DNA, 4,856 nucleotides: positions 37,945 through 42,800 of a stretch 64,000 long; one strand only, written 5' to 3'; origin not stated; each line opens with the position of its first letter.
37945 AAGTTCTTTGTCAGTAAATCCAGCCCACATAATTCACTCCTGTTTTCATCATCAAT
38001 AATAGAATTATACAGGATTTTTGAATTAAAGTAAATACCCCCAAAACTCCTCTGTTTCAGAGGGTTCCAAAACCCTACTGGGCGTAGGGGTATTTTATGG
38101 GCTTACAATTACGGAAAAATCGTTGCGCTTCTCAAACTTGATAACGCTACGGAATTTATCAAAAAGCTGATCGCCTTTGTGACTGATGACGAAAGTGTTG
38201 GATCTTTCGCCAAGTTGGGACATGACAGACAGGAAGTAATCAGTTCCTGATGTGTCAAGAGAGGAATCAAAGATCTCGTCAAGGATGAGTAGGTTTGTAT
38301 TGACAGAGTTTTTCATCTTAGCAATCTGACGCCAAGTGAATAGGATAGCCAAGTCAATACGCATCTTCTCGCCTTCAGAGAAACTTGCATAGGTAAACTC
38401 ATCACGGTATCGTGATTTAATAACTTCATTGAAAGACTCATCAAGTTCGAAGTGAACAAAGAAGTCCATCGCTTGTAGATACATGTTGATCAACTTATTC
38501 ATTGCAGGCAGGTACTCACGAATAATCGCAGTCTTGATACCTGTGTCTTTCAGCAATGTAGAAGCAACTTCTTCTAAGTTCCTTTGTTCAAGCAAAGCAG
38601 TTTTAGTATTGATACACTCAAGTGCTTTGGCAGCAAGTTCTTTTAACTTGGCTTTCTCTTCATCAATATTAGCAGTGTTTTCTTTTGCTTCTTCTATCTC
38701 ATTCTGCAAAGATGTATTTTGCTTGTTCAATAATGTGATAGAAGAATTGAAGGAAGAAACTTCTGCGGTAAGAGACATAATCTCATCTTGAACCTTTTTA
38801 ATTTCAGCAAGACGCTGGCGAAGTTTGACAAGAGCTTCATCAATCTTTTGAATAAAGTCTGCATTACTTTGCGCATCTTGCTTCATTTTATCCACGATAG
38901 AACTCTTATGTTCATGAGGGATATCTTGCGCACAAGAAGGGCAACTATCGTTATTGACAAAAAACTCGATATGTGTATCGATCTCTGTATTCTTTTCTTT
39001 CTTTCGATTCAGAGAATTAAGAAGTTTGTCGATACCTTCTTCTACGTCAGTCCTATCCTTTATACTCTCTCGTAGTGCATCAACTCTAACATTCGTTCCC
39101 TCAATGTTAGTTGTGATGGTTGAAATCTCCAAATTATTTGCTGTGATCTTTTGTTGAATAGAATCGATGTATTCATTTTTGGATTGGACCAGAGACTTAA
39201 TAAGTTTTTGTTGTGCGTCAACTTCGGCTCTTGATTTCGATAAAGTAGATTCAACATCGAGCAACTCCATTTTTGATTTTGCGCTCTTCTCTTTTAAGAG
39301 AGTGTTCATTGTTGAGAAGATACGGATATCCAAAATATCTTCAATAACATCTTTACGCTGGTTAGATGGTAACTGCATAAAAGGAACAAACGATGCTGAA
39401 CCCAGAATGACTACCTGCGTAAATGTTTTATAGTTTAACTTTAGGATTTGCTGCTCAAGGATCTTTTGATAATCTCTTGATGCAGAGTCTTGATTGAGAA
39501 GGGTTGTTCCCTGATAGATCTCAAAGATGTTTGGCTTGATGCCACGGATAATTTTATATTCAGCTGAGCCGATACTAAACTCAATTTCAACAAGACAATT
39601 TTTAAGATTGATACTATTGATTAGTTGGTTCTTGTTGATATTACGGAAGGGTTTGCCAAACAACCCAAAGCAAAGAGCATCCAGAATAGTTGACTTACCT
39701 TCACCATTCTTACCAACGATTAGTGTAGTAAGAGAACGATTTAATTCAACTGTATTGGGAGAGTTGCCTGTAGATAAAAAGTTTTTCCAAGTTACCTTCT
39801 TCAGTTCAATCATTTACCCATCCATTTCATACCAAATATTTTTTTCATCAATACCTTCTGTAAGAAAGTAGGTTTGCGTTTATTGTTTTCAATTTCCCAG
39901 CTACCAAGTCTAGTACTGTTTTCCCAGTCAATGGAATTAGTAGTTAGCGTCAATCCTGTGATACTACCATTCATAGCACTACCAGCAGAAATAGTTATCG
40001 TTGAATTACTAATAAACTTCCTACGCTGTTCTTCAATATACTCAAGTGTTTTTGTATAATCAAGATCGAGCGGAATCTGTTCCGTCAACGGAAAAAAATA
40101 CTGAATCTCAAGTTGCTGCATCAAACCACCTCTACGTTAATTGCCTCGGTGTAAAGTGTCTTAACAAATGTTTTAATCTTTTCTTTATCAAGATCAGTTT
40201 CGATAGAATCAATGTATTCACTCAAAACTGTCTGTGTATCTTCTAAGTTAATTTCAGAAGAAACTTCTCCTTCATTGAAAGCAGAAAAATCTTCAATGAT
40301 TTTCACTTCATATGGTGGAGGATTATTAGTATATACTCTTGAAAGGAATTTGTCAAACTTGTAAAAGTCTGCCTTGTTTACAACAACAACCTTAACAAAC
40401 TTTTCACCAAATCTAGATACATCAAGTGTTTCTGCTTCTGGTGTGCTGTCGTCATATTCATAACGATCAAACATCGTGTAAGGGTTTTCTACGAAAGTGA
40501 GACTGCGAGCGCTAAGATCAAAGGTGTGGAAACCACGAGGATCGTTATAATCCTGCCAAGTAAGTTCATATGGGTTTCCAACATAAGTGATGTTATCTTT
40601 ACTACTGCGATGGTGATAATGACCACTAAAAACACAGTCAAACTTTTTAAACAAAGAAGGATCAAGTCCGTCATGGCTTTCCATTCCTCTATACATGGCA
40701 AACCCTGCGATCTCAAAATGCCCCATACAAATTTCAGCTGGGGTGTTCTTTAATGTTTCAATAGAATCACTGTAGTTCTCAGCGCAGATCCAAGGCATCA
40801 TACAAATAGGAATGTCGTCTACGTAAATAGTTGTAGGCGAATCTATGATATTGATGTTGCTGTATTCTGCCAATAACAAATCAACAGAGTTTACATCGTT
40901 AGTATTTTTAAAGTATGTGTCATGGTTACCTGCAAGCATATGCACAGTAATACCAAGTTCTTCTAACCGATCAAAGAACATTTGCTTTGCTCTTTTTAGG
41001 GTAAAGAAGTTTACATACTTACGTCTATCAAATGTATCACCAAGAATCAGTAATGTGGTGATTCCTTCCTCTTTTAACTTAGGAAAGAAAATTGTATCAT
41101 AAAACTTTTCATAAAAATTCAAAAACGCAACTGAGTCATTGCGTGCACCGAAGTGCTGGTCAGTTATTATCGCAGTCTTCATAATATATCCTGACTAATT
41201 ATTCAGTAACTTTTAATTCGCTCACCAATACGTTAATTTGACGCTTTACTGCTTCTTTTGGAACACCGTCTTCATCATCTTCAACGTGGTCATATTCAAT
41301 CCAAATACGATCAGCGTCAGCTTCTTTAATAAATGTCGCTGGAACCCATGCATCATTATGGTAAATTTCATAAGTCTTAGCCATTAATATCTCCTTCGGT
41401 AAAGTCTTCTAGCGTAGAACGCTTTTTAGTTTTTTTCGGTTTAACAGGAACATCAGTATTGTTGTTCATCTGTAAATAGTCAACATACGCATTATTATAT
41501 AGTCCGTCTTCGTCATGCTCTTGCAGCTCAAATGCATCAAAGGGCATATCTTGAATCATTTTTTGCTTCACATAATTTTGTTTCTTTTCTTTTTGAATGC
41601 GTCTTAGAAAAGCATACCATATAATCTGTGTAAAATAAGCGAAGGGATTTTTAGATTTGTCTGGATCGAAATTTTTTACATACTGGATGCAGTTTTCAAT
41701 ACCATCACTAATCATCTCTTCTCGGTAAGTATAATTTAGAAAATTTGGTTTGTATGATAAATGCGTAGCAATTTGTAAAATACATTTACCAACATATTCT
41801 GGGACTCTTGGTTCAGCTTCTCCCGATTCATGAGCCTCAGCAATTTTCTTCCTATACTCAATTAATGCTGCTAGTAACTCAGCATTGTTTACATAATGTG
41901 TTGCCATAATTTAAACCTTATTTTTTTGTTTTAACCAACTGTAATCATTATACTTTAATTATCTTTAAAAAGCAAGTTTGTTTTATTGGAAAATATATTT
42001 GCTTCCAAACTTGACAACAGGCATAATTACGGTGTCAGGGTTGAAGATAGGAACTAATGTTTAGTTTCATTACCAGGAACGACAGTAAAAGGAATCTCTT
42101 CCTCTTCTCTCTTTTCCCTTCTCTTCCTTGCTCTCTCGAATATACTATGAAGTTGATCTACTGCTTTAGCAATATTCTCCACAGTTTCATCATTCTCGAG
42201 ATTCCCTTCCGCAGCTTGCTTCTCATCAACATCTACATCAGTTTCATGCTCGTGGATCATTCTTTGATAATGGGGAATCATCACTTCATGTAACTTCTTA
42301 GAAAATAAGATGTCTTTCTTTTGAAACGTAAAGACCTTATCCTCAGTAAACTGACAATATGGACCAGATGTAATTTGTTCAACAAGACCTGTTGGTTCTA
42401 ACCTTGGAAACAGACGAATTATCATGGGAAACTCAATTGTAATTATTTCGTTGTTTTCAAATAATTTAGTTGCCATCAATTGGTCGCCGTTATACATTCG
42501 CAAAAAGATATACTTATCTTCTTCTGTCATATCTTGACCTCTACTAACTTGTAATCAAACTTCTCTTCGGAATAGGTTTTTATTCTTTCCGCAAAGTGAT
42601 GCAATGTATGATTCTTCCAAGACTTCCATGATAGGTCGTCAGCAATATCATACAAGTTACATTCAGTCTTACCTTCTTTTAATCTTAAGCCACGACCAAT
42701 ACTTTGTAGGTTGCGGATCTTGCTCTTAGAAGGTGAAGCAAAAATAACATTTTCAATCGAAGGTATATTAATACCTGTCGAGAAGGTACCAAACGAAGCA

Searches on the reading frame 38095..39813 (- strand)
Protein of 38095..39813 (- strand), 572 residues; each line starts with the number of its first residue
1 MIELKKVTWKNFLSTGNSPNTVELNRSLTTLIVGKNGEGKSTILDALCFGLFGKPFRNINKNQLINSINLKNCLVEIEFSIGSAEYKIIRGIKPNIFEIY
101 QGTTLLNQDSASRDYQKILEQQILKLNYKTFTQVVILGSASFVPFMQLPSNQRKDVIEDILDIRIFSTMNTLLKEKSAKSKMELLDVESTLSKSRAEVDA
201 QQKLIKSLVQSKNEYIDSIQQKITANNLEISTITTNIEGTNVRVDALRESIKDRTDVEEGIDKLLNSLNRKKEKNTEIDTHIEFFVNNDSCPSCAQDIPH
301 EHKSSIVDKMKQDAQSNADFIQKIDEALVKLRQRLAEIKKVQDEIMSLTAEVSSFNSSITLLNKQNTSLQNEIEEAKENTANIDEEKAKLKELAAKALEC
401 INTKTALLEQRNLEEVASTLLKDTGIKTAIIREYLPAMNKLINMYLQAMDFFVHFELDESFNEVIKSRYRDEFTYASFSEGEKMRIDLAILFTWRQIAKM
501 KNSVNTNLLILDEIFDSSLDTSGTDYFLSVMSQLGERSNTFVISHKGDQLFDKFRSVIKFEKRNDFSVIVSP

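Call 74: search_protein_families(library=phrogs, proteins=[window:38095-39813:-], max_evalue=0.00001)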
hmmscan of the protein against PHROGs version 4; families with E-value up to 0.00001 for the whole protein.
window:38095-39813:- (572 aa): 4 families
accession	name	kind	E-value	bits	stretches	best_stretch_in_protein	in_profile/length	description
phrog_77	-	DNA, RNA and nucleotide metabolism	1.9e-167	560.6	1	1-570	295-953/967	SbcC-like subunit of palindrome specific endonuclease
phrog_19980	-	unknown function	4.4e-12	46.1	1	31-432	31-420/1068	-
phrog_21388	-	DNA, RNA and nucleotide metabolism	1.4e-09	39.1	1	1-101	1-112/126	exonuclease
phrog_1499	-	unknown function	1.4e-07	32.2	1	2-355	3-318/427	-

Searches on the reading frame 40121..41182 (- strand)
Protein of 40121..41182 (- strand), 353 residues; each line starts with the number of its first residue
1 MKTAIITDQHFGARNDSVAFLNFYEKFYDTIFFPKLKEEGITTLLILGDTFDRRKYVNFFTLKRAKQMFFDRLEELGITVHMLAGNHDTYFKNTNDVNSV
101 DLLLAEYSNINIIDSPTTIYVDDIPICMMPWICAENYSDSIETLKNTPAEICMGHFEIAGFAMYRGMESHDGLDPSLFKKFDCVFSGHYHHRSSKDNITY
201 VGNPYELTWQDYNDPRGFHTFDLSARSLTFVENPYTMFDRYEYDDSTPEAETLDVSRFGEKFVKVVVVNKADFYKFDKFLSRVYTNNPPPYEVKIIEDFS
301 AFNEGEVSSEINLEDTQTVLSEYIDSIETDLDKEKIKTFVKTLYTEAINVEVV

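Call 74: search_protein_families(library=phrogs, proteins=[window:40121-41182:-], max_evalue=0.00001)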
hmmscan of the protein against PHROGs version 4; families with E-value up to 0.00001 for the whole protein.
window:40121-41182:- (353 aa): 3 families
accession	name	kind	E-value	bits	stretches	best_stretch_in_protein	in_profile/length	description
phrog_100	-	DNA, RNA and nucleotide metabolism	1.4e-114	385.5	1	1-351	29-379/989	SbcD-like subunit of palindrome specific endonuclease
phrog_1649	-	other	1.9e-09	37.6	1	1-123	36-139/308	metallo-phosphoesterase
phrog_34949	-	unknown function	1e-06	29.5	1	36-191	45-204/243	-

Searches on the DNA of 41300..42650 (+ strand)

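Call 7: search_dna_similar(query=window:41300-42600:+, collection=phages, mode=near, max_rows=30)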
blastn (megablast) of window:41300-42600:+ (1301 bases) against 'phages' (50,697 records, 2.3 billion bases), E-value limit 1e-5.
No match.

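Call 79: search_rna_families(source=window, start=41850, end=42650, threshold=evalue, max_evalue=5)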
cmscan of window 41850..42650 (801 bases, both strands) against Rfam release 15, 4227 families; matches with E-value up to 5: 6.
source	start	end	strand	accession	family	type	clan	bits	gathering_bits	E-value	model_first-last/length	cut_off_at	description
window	42159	42243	-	RF00152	SNORD79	Gene; snRNA; snoRNA; CD-box;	CL00069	19.6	47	2.8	1-83/83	no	Small nucleolar RNA SNORD79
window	41930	41991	-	RF01600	snoR25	Gene; snRNA; snoRNA; CD-box;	-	19.5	50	4.5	1-70/70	no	small nucleolar RNA snoR25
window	41975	42023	+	RF00462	IRES_APC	Cis-reg; IRES;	-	16.7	50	2.6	1-53/53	no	APC internal ribosome entry site (IRES)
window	42042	42174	-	RF02995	IMES-5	Gene; sRNA;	-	16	96.1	2.2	1-150/150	no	IMES-5 RNA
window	42137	42198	-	RF00157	SNORD39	Gene; snRNA; snoRNA; CD-box;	CL00057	15.2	35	3.4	1-80/80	no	Small nucleolar RNA SNORD55/SNORD39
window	42105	42208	-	RF02191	TCL6_1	Gene; lncRNA;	-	12.7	60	4.5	1-113/113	no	T-cell leukemia/lymphoma 6 conserved region 1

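Call 85: search_rna_families(sources=[L045, L053, L055, L058, L065, L075, L079, L181, L182, L183, L022, L039, L009, L011, L213, L170], threshold=gathering)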
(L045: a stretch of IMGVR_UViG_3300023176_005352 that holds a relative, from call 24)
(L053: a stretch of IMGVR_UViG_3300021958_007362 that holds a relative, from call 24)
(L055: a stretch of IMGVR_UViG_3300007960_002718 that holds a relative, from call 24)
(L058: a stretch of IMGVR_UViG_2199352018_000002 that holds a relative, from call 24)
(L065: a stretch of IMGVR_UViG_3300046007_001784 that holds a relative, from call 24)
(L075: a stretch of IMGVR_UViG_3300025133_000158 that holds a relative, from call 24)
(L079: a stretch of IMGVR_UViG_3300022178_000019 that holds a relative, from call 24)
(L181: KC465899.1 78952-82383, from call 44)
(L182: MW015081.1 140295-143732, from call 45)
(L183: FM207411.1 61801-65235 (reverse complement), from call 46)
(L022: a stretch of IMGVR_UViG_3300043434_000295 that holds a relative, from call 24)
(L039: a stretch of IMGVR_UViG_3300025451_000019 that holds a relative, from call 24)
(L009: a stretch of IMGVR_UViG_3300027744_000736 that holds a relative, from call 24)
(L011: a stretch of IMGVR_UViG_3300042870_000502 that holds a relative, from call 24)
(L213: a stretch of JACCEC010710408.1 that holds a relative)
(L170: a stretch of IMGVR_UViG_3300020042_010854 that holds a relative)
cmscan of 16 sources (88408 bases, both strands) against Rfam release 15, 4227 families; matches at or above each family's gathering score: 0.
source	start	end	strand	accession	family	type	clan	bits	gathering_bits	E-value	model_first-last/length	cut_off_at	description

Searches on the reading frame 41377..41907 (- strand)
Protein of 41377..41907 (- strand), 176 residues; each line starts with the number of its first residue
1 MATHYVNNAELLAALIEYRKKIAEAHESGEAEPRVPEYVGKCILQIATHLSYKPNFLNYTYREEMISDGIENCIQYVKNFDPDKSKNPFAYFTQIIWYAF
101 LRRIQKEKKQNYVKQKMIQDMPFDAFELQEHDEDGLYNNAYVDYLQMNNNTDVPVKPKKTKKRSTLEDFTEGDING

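Call 13: search_protein_families(library=pfam, proteins=[window:41377-41907:-])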
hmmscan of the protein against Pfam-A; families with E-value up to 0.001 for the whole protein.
window:41377-41907:- (176 aa): 1 family
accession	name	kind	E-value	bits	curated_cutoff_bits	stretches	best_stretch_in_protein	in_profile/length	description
PF04542.20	Sigma70_r2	-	0.00022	21.4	24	1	62-109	23-70/71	Sigma-70 region 2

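Call 15: search_dna_similar(query=window:41377-41907:-, collection=phages, mode=protein, max_rows=30)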
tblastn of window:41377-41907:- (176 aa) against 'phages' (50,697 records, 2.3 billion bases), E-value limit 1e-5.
Records with a match: 2375; places in all: 2377; records where one place covers at least 80% of the query: 65.
Best place of each record, by identity: 60-80% 120; <60% 2255.
By first word of the organism name: Escherichia 641; Synechococcus 377; Klebsiella 321; Salmonella 195; Vibrio 126; Shigella 89; Acinetobacter 71; Cyanophage 61; Aeromonas 60; Enterobacter 59; and 50 more.
By host as written in the record: - 444; Escherichia coli 273; Klebsiella pneumoniae 109; Synechococcus 107; Synechococcus sp. 38; Escherichia coli O157:H7 35; Salmonella enterica 30; Synechococcus sp. WH7803 28; and 512 more.
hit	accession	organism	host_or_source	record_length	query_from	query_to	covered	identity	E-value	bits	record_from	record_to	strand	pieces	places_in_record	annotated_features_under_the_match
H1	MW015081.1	Synechococcus phage S-SRM01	Synechococcus sp. KCZYC6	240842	2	150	85%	60.4%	3e-52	184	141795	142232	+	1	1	sigma factor for late transcription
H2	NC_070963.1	Synechococcus phage S-SRM01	Synechococcus sp. KCZYC6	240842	2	150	85%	60.4%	3e-52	184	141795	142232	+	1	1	sigma factor for late transcription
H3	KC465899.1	Pelagibacter phage HTVC008M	Candidatus Pelagibacter ubique HTCC1062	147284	4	148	82%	59.3%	5e-52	183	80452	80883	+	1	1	sigma factor for late transcription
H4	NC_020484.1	Pelagibacter phage HTVC008M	Candidatus Pelagibacter ubique HTCC1062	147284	4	148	82%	59.3%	5e-52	183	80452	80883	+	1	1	late sigma transcription factor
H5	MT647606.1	Pelagibacter phage Mosig EXVC030M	Candidatus Pelagibacter ubique HTCC1062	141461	2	148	84%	58.5%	2e-52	184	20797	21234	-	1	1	putative sigma factor for late transcription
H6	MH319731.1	Marine virus AG-345-E02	single cell amplified by WGA-X; seawater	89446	4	150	84%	58.5%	2e-51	181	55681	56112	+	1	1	record has no annotation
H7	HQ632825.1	Prochlorococcus phage P-SSM5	Prochlorococcus marinus NATL2A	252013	4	150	84%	58.5%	2e-51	181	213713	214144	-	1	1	late transcription sigma factor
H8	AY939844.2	Prochlorococcus phage P-SSM2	Prochlorococcus sp. NATL1A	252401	4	150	84%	58.5%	2e-51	181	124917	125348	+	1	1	gp55: sigma factor for late transcription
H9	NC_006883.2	Prochlorococcus phage P-SSM2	Prochlorococcus sp. NATL1A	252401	4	150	84%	58.5%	2e-51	181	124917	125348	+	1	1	gp55: sigma factor for late transcription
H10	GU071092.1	Prochlorococcus phage P-SSM2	-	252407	4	150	84%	58.5%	2e-51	181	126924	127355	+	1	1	late transcription sigma factor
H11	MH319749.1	Marine virus AG-345-F15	single cell amplified by WGA-X; seawater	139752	4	150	84%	58.5%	1e-50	179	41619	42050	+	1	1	record has no annotation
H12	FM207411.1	Synechococcus phage S-RSM4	-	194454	4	149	83%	58.5%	9e-50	176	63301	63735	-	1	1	g55: T4-like late sigma factor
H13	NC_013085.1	Synechococcus phage S-RSM4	-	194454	4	149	83%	58.5%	9e-50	176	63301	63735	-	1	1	g55: T4-like late sigma factor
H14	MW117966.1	Synechococcus phage S-H9-1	Synechococcus sp. MW02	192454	4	149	83%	58.5%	2e-49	176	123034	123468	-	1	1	RNA polymerase sigma factor for late transcription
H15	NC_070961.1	Synechococcus phage S-H9-1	Synechococcus sp. MW02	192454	4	149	83%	58.5%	2e-49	176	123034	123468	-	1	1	sigma factor for late transcription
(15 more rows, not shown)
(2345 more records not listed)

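Call 24: find_related_loci(query=window:41377-41907:-, collection=viral_contigs, flank=2500)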
Query window:41377-41907:- (176 aa) in viral_contigs; peptide patterns used: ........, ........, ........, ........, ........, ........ (x = any residue, [..] = any of these).
202 stretches matched a pattern; 200 encode a relative of the query (tblastn E <= 1e-3); the best 80 are kept; 80 distinct loci.
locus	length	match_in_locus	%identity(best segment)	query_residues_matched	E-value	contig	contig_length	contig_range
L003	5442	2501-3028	99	1-176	8e-120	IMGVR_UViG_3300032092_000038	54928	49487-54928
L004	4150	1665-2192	99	1-176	3e-121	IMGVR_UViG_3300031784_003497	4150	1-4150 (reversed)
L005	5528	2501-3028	94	1-176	5e-114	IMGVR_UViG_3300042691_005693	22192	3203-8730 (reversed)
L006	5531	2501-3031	84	1-176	1e-103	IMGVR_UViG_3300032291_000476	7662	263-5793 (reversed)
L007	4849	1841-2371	83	1-176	8e-103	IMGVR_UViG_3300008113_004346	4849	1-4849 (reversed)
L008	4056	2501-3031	83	1-176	3e-103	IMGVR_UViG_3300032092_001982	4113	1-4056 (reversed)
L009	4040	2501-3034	65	1-173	4e-74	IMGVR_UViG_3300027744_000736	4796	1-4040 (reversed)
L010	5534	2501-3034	65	1-173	9e-74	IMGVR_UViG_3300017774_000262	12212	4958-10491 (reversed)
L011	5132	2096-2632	59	1-175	5e-69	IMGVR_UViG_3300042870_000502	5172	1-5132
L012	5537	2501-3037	59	1-175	5e-69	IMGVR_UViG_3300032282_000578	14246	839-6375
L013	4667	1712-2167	64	1-152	3e-68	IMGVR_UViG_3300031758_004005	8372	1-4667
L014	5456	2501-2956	64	1-152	3e-68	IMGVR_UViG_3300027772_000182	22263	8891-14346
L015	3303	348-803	64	1-152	2e-68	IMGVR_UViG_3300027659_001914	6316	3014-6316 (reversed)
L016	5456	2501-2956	64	1-152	3e-68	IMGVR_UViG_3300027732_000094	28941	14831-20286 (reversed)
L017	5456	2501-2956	64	1-152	3e-68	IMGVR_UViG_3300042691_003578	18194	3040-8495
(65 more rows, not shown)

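Call 44: get_annotated_region(hit=H3, flank=1500)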
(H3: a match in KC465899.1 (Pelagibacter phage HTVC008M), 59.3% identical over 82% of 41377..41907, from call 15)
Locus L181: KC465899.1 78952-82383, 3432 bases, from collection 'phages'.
description: Pelagibacter phage HTVC008M, complete genome.
organism: Pelagibacter phage HTVC008M (NCBI taxid 1283076)
taxonomy: Viruses; Duplodnaviria; Heunggongvirae; Uroviricota; Caudoviricetes; Kyanoviridae
host: Candidatus Pelagibacter ubique HTCC1062; source: -; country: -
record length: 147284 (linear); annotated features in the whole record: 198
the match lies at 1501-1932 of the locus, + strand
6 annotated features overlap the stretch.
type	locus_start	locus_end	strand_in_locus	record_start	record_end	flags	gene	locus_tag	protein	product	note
CDS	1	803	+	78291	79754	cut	-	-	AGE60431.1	UvsW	-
CDS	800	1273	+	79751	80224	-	-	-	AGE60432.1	hypothetical protein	-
CDS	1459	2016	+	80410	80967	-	-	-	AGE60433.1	sigma factor for late transcription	-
CDS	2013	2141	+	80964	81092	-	-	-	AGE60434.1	hypothetical protein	-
CDS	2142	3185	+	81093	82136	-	-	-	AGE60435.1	recombination endonuclease subunit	-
CDS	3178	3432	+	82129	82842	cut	-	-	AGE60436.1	hypothetical protein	-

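Call 45: get_annotated_region(hit=H1, flank=1500)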
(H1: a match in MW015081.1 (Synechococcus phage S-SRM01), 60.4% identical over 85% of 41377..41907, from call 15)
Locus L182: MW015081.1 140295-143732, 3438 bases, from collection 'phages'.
description: Synechococcus phage S-SRM01, complete genome.
organism: Synechococcus phage S-SRM01 (NCBI taxid 2781608)
taxonomy: Viruses; Duplodnaviria; Heunggongvirae; Uroviricota; Caudoviricetes; Kyanoviridae; Serangoonvirus; Serangoonvirus essarone
host: Synechococcus sp. KCZYC6; source: Serangoon Reservoir; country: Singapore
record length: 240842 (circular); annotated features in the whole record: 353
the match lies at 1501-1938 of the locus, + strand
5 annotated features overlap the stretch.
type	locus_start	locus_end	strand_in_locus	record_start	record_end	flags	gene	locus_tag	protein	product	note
CDS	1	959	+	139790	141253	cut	-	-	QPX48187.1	recombination protein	recombination protein UvsW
CDS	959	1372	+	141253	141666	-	-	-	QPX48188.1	methylamine utilization protein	-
CDS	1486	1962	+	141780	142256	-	-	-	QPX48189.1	sigma factor for late transcription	-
CDS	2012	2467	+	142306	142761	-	-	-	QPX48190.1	endonuclease VII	-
CDS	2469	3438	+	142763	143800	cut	-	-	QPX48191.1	recombinase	-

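Call 46: get_annotated_region(hit=H12, flank=1500)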
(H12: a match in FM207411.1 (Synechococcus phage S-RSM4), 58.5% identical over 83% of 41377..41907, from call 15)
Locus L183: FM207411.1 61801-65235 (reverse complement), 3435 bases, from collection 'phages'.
description: Synechococcus phage S-RSM4 complete genome.
organism: Synechococcus phage S-RSM4 (NCBI taxid 555387)
taxonomy: Viruses; Duplodnaviria; Heunggongvirae; Uroviricota; Caudoviricetes; Kyanoviridae; Gibbetvirus; Gibbetvirus rsm4
host: -; source: -; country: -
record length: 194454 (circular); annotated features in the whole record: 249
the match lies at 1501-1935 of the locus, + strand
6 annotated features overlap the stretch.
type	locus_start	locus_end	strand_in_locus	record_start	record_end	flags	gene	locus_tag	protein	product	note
CDS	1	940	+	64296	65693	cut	uvsW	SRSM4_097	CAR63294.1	Helicase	-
CDS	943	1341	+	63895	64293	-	-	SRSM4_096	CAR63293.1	hypothetical cyanophage protein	-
CDS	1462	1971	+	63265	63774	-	g55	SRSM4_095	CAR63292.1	T4-like late sigma factor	-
CDS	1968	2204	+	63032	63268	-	-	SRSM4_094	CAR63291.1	hypothetical cyanophage protein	-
CDS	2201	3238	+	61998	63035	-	g47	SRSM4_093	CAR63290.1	recombination endonuclease sunbunit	-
CDS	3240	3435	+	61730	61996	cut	-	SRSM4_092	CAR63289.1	hypothetical cyanophage protein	-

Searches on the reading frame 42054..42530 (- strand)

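Call 13: search_protein_families(library=pfam, proteins=[window:42054-42530:-])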
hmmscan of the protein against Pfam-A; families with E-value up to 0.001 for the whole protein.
window:42054-42530:- (158 aa): 0 families

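Call 39: search_protein_families(library=phrogs, proteins=[window:42054-42530:-], max_evalue=0.00001)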
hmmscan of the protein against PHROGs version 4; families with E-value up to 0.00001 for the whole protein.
window:42054-42530:- (158 aa): 1 family
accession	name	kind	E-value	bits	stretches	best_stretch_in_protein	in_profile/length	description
phrog_471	-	other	2.4e-09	38.5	1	2-132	3-136/138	methylamine utilization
